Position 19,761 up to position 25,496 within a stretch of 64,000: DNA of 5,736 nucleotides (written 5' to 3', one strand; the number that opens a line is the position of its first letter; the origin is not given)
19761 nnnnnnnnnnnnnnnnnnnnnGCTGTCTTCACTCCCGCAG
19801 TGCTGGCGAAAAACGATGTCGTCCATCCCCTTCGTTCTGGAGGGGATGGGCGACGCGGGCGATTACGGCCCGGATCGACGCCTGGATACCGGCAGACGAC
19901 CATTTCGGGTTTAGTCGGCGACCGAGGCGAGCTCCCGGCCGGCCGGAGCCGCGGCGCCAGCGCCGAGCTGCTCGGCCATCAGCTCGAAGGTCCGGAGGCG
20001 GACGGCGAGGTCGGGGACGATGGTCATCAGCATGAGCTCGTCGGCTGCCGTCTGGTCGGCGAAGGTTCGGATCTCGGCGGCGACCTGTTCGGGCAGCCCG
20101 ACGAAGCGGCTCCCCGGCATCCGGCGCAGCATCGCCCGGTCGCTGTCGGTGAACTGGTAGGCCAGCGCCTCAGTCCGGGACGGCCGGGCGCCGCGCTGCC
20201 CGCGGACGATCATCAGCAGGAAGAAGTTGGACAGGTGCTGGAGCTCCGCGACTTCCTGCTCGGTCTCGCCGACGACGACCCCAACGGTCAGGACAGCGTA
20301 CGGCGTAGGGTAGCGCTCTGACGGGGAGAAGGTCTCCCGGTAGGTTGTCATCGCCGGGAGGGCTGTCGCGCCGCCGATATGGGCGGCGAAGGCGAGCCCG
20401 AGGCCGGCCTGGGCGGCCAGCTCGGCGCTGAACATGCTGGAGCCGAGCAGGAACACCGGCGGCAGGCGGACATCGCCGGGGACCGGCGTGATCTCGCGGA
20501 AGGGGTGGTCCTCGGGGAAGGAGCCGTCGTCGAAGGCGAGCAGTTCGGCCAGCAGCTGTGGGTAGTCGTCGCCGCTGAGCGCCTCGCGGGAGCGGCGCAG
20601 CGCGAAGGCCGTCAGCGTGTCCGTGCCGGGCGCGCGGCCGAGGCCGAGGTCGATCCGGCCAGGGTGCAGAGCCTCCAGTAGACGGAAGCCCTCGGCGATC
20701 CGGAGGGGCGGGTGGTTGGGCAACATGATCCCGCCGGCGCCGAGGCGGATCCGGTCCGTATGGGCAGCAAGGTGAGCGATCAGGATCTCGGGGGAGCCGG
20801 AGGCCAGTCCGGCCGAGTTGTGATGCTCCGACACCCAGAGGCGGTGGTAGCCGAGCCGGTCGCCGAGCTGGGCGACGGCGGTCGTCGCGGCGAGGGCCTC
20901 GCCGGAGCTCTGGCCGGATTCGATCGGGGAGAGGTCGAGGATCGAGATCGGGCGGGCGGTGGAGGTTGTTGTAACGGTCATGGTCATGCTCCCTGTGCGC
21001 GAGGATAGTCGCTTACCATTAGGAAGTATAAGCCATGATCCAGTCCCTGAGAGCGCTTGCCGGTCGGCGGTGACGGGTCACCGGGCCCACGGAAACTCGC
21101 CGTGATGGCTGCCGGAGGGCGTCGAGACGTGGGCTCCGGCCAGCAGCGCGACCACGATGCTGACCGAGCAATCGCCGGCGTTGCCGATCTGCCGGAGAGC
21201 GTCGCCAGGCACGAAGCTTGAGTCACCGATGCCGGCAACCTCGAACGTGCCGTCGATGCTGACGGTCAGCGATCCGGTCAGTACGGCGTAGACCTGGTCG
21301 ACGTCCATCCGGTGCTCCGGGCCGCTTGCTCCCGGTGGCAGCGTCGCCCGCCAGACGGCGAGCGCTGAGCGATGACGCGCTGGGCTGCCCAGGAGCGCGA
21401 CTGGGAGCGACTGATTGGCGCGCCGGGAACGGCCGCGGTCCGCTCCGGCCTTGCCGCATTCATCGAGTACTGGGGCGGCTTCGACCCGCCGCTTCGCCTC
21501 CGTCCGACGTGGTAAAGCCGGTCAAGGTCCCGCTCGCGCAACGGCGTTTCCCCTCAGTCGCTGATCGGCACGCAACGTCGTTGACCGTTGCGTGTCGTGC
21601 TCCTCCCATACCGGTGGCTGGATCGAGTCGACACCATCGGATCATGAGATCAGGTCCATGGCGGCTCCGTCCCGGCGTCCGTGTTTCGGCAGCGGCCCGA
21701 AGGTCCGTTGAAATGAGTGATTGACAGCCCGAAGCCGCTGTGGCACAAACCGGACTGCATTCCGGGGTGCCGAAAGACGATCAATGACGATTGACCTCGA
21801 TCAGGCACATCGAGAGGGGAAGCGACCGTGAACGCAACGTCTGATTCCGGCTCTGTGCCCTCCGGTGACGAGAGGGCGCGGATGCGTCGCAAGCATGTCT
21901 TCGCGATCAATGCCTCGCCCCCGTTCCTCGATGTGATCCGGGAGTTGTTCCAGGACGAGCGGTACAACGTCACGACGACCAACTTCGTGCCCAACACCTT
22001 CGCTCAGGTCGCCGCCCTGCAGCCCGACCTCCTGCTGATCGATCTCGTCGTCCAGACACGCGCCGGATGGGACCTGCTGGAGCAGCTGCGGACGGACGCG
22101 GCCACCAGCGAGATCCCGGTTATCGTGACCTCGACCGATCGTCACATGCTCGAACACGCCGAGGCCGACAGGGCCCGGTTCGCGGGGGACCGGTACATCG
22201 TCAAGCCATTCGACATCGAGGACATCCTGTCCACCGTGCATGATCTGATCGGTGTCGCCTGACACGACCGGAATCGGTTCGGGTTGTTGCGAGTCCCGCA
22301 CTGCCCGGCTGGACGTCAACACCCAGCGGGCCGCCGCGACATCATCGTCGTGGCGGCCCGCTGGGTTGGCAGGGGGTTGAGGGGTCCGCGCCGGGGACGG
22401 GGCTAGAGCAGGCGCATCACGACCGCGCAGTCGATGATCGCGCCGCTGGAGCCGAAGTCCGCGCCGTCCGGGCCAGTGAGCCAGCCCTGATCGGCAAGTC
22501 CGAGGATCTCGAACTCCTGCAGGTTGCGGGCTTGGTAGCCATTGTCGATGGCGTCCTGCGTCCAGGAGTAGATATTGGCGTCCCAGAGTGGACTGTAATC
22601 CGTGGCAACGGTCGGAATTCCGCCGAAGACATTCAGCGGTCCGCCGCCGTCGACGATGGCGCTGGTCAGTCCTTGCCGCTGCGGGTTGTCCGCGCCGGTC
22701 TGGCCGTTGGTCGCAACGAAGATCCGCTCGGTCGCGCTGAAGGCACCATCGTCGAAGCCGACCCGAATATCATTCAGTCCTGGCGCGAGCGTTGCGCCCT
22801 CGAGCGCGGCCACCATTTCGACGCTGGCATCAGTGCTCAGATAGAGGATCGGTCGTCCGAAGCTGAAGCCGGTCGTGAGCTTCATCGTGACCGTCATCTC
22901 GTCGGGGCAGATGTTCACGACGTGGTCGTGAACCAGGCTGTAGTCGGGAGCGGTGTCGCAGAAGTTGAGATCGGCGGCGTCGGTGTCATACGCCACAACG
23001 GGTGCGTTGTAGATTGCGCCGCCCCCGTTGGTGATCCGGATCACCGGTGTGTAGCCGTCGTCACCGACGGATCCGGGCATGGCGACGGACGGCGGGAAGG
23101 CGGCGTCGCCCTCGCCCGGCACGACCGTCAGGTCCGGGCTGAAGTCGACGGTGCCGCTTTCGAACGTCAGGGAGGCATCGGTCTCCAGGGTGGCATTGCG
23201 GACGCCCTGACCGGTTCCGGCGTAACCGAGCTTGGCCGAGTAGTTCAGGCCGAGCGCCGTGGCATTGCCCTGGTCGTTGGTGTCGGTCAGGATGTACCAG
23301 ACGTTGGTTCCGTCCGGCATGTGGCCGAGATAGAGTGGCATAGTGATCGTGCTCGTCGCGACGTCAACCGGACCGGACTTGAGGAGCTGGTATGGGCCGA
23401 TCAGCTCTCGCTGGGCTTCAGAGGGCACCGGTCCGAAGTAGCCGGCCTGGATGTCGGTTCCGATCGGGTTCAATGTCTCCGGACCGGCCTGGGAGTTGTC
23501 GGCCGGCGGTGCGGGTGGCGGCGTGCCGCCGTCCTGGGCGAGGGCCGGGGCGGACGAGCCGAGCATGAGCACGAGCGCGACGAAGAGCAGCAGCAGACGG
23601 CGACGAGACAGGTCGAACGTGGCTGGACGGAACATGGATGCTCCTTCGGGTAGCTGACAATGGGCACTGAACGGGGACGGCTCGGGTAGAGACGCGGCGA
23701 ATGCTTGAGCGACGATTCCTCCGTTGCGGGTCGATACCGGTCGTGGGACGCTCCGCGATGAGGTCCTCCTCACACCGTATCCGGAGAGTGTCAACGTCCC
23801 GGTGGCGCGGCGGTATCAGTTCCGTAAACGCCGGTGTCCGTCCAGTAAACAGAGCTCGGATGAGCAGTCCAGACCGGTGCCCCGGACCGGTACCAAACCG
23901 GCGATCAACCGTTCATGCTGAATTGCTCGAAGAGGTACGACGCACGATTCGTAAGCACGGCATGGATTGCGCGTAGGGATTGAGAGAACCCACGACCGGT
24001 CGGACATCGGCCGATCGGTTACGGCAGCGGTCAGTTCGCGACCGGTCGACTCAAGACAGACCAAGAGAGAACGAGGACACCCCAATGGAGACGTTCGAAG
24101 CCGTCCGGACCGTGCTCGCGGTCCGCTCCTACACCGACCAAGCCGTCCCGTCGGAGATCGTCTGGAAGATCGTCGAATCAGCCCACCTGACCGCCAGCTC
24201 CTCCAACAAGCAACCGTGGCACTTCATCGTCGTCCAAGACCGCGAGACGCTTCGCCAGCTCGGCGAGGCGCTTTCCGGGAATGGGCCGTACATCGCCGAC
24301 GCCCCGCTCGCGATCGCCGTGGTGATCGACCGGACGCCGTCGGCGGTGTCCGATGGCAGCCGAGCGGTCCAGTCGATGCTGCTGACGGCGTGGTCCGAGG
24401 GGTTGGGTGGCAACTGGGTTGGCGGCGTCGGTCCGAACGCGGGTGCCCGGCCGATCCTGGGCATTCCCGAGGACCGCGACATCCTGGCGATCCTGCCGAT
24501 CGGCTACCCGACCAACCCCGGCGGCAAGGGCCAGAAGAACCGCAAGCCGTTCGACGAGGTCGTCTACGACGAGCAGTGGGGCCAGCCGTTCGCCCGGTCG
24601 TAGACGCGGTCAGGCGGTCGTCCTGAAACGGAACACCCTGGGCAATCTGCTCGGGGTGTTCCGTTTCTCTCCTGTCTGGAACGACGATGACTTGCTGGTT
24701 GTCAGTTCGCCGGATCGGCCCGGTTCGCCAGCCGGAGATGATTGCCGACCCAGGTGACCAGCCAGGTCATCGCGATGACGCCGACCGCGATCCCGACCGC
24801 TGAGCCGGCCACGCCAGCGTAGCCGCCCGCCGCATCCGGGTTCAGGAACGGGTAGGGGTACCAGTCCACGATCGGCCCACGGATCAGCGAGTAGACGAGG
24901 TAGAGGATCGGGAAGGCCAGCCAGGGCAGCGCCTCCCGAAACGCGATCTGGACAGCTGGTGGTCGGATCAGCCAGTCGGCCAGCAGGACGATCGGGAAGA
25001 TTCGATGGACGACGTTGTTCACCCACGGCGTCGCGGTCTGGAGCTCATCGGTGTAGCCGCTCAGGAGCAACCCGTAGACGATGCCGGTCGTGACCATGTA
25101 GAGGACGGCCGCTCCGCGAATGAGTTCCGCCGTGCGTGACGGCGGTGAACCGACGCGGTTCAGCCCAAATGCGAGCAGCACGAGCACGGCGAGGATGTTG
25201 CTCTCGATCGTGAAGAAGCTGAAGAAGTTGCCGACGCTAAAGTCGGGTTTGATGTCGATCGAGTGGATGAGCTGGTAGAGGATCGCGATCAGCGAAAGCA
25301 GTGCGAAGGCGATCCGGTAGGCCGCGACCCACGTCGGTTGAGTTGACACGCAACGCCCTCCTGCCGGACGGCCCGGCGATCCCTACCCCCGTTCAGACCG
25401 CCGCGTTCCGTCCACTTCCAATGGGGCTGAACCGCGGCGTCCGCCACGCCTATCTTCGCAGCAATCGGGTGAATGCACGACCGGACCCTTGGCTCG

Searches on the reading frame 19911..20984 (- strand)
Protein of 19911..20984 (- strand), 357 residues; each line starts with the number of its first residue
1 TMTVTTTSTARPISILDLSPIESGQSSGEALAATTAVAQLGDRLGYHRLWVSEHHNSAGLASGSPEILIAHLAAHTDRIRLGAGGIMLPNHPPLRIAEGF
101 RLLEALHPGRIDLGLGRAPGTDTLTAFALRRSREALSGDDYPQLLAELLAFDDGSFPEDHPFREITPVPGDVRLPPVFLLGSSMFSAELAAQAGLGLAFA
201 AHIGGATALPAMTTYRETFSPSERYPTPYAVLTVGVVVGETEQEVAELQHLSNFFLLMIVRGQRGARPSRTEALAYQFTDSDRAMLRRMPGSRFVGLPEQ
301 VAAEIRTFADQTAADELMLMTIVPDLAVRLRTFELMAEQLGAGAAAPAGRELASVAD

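Call 20: search_protein_families(library=pfam, proteins=[window:19911-20984:-], max_evalue=0.00001)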
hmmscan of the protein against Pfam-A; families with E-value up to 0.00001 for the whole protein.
window:19911-20984:- (357 aa): 1 family
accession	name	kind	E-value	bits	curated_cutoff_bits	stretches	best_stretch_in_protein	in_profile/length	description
PF00296.26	Bac_luciferase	-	8.1e-37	127.7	27.9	1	16-312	6-311/314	Luciferase-like monooxygenase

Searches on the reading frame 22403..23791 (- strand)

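Call 20: search_protein_families(library=pfam, proteins=[window:22403-23791:-], max_evalue=0.00001)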
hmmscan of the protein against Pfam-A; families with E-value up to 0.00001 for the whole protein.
window:22403-23791:- (462 aa): 1 family
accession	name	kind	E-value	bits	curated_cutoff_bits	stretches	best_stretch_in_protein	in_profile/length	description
PF24298.1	DUF7482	-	2.8e-15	57.2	27.5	1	259-413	104-238/257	Domain of unknown function (DUF7482)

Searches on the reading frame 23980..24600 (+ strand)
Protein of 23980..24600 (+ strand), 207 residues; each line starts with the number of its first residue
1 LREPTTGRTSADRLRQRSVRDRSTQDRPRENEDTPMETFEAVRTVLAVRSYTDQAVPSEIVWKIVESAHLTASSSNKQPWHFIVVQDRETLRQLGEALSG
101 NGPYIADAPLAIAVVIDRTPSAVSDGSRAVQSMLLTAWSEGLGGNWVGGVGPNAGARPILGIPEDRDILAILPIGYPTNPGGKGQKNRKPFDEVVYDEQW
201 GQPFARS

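Call 20: search_protein_families(library=pfam, proteins=[window:23980-24600:+], max_evalue=0.00001)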
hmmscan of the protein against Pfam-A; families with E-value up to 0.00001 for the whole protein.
window:23980-24600:+ (207 aa): 2 families
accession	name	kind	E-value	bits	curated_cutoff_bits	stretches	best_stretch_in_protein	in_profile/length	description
PF00881.29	Nitroreductase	-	1.8e-20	74.2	23.5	2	48-104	7-63/167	Nitroreductase family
PF14512.11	TM1586_NiRdase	-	8.5e-11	42.3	27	0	131-197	89-152/215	Putative TM nitroreductase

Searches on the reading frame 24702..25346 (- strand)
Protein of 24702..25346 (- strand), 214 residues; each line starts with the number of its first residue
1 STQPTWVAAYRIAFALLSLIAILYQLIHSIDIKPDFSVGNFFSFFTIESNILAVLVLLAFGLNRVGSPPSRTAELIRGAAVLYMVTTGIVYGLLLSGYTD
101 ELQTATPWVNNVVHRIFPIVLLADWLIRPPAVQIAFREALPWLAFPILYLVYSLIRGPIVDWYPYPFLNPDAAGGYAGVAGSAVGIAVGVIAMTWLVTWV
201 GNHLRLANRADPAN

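Call 20: search_protein_families(library=pfam, proteins=[window:24702-25346:-], max_evalue=0.00001)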
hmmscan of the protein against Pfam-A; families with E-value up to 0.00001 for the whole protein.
window:24702-25346:- (214 aa): 0 families

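Call 37: search_protein_families(library=pfam, proteins=[window:24702-25346:-], max_evalue=1)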
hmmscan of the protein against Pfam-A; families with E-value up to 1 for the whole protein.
window:24702-25346:- (214 aa): 3 families
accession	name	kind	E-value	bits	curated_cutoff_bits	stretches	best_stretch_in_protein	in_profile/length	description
PF04750.19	Far-17a_AIG1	-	0.00073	19.5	24.5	1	16-188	9-195/206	FAR-17a/AIG1-like protein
PF02683.22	DsbD_TM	-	0.016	14.9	27.1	1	70-123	155-209/219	Cytochrome C biogenesis protein transmembrane domain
PF16954.10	HRG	-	0.15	12.8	27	0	8-41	5-39/52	Haem-transporter, endosomal/lysosomal, haem-responsive gene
